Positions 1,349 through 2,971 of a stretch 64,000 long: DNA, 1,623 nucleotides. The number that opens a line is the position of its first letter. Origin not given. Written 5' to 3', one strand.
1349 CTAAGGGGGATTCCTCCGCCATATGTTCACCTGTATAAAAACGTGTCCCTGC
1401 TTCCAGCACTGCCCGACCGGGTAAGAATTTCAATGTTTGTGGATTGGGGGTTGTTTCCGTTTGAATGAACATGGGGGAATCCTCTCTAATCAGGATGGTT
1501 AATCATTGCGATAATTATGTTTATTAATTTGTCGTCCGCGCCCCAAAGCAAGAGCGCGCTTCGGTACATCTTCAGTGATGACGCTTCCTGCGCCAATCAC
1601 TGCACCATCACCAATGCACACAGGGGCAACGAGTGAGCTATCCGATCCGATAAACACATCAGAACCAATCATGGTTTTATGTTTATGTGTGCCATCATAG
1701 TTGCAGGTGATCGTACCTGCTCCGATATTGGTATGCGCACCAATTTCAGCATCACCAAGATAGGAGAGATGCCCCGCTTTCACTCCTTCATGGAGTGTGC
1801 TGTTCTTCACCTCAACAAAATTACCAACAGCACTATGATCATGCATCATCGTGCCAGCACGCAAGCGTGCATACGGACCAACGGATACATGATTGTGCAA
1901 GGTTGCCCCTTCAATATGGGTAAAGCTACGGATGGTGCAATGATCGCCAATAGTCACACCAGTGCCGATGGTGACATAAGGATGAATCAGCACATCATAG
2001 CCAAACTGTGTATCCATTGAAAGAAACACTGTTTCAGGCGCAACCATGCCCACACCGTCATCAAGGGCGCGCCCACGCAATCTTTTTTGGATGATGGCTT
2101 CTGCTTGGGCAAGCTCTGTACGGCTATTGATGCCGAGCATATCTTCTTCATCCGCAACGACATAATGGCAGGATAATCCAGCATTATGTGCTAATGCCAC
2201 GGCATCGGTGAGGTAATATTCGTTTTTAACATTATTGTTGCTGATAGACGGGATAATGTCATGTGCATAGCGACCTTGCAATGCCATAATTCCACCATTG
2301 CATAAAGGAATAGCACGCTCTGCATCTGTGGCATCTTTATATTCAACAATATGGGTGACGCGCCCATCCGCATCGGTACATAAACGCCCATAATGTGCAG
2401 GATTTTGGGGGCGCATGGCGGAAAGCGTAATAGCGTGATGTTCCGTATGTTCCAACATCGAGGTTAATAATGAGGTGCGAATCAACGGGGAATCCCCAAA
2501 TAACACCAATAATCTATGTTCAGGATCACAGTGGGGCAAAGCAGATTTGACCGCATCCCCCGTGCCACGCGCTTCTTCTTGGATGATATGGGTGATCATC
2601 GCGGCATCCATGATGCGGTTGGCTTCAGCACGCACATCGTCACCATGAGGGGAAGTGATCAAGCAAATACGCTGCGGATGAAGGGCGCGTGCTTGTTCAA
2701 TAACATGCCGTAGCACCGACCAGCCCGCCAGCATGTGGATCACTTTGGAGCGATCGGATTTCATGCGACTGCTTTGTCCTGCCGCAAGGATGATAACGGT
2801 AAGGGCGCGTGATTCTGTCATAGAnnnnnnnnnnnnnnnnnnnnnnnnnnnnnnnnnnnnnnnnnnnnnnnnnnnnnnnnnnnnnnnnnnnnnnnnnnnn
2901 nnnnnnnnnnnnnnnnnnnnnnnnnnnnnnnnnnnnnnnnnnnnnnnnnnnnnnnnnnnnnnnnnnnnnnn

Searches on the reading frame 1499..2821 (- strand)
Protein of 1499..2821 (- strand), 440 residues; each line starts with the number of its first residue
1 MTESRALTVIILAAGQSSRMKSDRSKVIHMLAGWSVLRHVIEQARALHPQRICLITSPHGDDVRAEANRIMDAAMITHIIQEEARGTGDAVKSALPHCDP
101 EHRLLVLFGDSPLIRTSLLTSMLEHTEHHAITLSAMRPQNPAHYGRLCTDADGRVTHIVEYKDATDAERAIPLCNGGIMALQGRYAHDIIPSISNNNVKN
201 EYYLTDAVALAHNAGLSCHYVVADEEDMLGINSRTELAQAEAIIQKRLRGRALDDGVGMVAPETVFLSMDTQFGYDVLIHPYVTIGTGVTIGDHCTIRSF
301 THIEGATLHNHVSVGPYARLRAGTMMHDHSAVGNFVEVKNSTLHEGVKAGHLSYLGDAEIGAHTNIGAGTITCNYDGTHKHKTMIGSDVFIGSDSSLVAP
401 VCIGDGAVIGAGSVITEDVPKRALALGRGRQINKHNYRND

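Call 56: search_protein_families(library=pfam, proteins=[window:1499-2818:-], max_evalue=0.00001)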
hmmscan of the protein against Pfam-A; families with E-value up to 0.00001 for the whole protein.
window:1499-2818:- (439 aa): 6 families
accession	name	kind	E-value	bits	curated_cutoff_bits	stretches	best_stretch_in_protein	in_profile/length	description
PF00132.30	Hexapep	-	3.5e-28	96.5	27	2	382-415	2-35/36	Bacterial transferase hexapeptide (six repeats)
PF12804.13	NTP_transf_3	-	4.2e-18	66.5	27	1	8-148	1-138/160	MobA-like NTP transferase domain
PF00483.29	NTP_transferase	-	5.5e-10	39.7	21.2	1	8-159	2-162/245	Nucleotidyl transferase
PF01128.25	IspD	-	1.4e-09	38.5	27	0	7-129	2-121/221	2-C-methyl-D-erythritol 4-phosphate cytidylyltransferase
PF14602.12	Hexapep_2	-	6.7e-09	35.8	27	1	383-415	3-33/34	Hexapeptide repeat of succinyl-transferase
PF25084.1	LbH_EIF2B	-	1.3e-08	35.2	54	0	276-347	10-80/105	EIF2B subunit epsilon LbH domain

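Call 87: find_encoding_contigs(protein=window:1499-2821:-, flank=10000, max_places=1)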
Protein window:1499-2821:- (440 aa): 1 contig read that carries it; 1 place shown.
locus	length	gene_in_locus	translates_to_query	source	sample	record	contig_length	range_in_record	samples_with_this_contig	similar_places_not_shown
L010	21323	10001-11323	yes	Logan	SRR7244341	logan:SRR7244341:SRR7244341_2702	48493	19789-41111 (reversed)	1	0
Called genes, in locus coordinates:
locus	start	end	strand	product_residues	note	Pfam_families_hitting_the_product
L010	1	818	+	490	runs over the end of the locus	PF02541:Ppx-GppA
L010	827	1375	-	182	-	-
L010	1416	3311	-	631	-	PF05430:Methyltransf_30, PF01266:DAO, PF13450:NAD_binding_8 (weak)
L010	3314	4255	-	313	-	PF00005:ABC_tran, PF13304:AAA_21 (faint)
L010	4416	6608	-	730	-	PF01138:RNase_PH, PF03725:RNase_PH_C, PF03726:PNPase, PF01138:RNase_PH, PF00013:KH_1, PF00575:S1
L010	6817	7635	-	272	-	PF13462:Thioredoxin_4, PF01323:DSBA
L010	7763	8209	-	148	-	PF03692:CxxCxxCC (weak)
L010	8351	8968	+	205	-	PF00081:Sod_Fe_N, PF02777:Sod_Fe_C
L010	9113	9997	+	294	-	PF00763:THF_DHG_CYH, PF02882:THF_DHG_CYH_C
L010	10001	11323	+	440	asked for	PF00483:NTP_transferase, PF01128:IspD (weak), PF02348:CTP_transf_3 (faint), PF12804:NTP_transf_3, PF25084:LbH_EIF2B (faint), PF25087:GMPPB_C (faint), PF00132:Hexapep, PF14602:Hexapep_2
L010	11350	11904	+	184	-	PF08712:Nfu_N, PF01106:NifU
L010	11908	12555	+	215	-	PF05875:Ceramidase (weak)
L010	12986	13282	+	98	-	PF14384:BrnA_antitoxin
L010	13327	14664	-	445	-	PF13624:SurA_N_3, PF09312:SurA_N (weak), PF13145:Rotamase_2 (faint), PF00639:Rotamase (faint)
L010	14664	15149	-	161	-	PF03449:GreA_GreB_N, PF01272:GreA_GreB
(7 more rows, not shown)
